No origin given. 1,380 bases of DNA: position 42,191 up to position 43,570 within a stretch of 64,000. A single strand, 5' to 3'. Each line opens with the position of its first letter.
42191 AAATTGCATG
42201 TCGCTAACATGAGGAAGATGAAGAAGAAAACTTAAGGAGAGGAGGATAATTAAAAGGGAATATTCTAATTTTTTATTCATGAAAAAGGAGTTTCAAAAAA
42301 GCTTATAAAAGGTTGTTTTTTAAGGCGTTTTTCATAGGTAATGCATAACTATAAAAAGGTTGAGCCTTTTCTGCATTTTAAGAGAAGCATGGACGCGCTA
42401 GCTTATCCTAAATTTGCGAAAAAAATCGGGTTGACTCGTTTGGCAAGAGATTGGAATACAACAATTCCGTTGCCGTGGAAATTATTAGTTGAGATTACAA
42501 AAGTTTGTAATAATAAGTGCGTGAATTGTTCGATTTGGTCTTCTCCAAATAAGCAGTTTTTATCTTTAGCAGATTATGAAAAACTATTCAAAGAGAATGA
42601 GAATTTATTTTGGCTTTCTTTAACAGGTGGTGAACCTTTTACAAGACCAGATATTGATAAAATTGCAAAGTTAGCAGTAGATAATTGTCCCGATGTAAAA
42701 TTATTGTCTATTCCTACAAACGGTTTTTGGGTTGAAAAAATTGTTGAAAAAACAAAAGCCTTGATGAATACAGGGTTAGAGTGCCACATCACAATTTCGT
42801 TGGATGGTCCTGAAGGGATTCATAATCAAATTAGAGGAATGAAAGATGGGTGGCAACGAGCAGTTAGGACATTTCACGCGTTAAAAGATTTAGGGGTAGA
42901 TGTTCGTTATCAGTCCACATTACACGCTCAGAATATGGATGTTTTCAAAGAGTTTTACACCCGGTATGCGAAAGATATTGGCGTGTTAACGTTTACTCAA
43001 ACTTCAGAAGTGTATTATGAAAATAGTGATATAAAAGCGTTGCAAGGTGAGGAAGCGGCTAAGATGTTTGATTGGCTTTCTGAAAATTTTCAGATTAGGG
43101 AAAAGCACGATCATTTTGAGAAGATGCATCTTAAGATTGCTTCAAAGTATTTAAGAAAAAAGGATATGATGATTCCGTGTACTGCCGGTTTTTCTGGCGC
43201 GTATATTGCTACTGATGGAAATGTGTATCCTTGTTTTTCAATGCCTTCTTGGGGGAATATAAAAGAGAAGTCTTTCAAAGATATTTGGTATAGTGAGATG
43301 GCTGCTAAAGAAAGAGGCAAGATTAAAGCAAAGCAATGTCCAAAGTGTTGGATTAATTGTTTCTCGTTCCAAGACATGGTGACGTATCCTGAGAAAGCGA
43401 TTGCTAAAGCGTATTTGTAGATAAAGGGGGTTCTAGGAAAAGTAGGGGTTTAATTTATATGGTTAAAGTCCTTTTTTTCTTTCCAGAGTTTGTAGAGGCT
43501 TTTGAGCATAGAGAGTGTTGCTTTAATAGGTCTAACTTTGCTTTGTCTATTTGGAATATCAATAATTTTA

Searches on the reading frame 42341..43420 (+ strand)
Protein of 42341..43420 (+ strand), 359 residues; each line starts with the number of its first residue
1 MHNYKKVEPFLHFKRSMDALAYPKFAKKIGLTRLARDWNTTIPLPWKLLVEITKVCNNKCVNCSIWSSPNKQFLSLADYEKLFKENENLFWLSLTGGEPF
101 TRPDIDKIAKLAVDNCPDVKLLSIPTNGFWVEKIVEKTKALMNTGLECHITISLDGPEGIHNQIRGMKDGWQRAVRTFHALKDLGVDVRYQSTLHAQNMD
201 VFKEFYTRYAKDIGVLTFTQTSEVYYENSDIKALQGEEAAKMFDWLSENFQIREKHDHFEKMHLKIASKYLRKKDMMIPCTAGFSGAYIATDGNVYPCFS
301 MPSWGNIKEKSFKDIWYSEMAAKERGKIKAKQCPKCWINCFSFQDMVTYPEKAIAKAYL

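Call 3: search_protein_families(library=pfam, proteins=[window:42341-43420:+], max_evalue=0.001)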
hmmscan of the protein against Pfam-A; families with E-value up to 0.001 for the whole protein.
window:42341-43420:+ (359 aa): 3 families
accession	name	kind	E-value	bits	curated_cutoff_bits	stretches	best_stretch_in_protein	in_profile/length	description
PF04055.27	Radical_SAM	-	4.3e-15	56.7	29.5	1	50-202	1-159/166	Radical SAM superfamily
PF13186.11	SPASM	-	3e-11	43.9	21.5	1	280-337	1-67/67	Iron-sulfur cluster-binding domain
PF13353.11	Fer4_12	-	0.00024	21.9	22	1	58-142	20-106/137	4Fe-4S single cluster domain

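Call 8: search_protein_families(library=ncbifam, proteins=[window:42341-43420:+], max_evalue=0.001)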
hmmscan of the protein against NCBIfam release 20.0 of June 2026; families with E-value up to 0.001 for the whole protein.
window:42341-43420:+ (359 aa): 54 families (the best 25 are shown)
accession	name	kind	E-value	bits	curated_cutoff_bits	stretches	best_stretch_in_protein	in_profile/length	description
TIGR04545.1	rSAM_ahbD_hemeb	equivalog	1.9e-21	76.9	500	1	50-325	4-296/339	heme b synthase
TIGR04053.2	TIGR04053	equivalog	1.3e-20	74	395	1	45-248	7-212/366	TIGR04053 family radical SAM/SPASM domain-containing protein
TIGR04133.1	rSAM_w_lipo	hypoth_equivalog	3.4e-19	69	425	1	48-338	26-323/350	TIGR04133 family radical SAM/SPASM protein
TIGR03962.1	mycofact_rSAM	equivalog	9.7e-19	67.7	265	1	45-336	11-303/339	mycofactocin radical SAM maturase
TIGR04250.1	SCM_rSAM_ScmE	equivalog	3.1e-18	65.8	400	1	48-225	5-181/358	SynChlorMet cassette radical SAM/SPASM protein ScmE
NF050035.1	rSAM_WgK_link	exception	8e-18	64.6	650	2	45-200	8-162/367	radical SAM/SPASM peptide maturase WgkB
TIGR04546.1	rSAM_ahbC_deAc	equivalog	6e-17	61.5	650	1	50-215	43-207/390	12,18-didecarboxysiroheme deacetylase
TIGR02109.1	PQQ_syn_pqqE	equivalog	8.8e-17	61.1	381.35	1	41-326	2-291/358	pyrroloquinoline quinone biosynthesis protein PqqE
NF012164.0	AlbA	equivalog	9.8e-17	60.5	850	1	35-324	102-385/442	subtilosin maturase AlbA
TIGR04055.1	rSAM_NirJ2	equivalog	1.3e-16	61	500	1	52-336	6-294/326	putative heme d1 biosynthesis radical SAM protein NirJ2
NF033640.1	N_Twi_rSAM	subfamily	4.2e-15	55.7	170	2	48-256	113-341/398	twitch domain-containing radical SAM protein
NF049973.1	radical_Rv1681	equivalog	1e-14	54.3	380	1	56-206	82-231/326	Rv1681 family radical SAM protein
TIGR03470.1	HpnH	equivalog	1.3e-14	53.9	225.05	1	45-340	27-309/318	adenosyl-hopene transferase HpnH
TIGR04103.1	rSAM_nif11_3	equivalog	1.3e-14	53.6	725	1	50-218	9-173/412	nif11-class peptide radical SAM maturase 3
TIGR04054.1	rSAM_NirJ1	equivalog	2.4e-14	52.8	650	1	51-206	41-194/387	putative heme d1 biosynthesis radical SAM protein NirJ1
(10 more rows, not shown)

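Call 10: search_solved_structures(query=window:42341-43420:+, max_evalue=0.001, show_alignments=1)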
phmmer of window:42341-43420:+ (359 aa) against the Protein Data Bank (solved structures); distinct sequences matched with E-value up to 0.001: 5.
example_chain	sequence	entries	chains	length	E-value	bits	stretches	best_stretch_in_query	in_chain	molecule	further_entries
6efn_A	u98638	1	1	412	9.1e-12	47.7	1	44-336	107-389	Sporulation killing factor maturation protein SkfB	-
7vob_C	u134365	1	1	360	2.7e-07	33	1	48-200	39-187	Cytosylglucuronate decarboxylase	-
7voc_C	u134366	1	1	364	2.8e-07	32.9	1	48-200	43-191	Cytosylglucuronate decarboxylase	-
6c8v_A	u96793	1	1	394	3e-07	32.8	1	41-206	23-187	Coenzyme PQQ synthesis protein E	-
5v1q_A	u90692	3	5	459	3.9e-05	25.8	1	41-321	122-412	Radical SAM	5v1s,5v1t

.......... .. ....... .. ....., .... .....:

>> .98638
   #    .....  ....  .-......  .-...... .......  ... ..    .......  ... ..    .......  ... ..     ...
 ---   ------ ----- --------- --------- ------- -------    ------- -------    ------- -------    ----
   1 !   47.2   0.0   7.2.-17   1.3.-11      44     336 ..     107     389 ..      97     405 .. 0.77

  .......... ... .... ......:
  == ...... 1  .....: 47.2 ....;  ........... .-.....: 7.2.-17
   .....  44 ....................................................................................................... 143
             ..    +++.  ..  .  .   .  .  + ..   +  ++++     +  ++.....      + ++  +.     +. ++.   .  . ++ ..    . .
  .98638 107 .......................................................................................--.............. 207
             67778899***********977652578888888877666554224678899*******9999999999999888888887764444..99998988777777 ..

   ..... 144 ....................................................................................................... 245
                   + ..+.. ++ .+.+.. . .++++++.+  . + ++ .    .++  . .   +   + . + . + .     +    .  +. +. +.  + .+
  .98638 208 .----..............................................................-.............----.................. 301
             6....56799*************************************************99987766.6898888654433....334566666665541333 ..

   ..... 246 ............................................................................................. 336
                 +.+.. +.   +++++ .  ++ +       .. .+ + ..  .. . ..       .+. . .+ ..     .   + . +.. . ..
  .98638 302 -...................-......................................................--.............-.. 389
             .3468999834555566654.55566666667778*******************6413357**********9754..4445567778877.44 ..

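Call 80: search_protein_representatives(protein=window:42341-43420:+)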
Query: 359 residues. Proteins with E-value up to 0.001 (for the whole library): 16195; up to 1e-10: 4019; up to 1e-30: 194. The best 150 are listed.
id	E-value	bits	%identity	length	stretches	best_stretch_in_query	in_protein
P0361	2.7e-149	513.4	61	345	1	20-359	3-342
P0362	2.3e-58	214.2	37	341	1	44-354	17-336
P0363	1.4e-52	195.1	38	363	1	44-354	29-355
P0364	7.5e-51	189.5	34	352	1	44-357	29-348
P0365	1.4e-49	185.2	35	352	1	32-347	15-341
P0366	1.4e-47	178.7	33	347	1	43-358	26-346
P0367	1.3e-46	175.5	33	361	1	43-356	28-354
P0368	2.9e-45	171.1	29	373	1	33-354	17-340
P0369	4.6e-45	170.4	33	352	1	43-348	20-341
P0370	3.4e-44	167.6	30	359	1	45-357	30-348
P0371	4.2e-44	167.3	34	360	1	41-346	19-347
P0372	4.4e-44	167.2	32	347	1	43-347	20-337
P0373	6.2e-44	166.7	32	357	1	33-346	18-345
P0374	7.4e-43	163.2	32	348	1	44-346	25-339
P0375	4.0e-42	160.8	34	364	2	43-218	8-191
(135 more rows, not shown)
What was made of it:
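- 42341..43420 (+): SPc: third twitch/SPASM-type radical SAM protein (C56/C60/C63; C280, C298, C333, C336, C340). Isolated lineage: one representative at 61% identity, the next at 38% or less (call 80).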
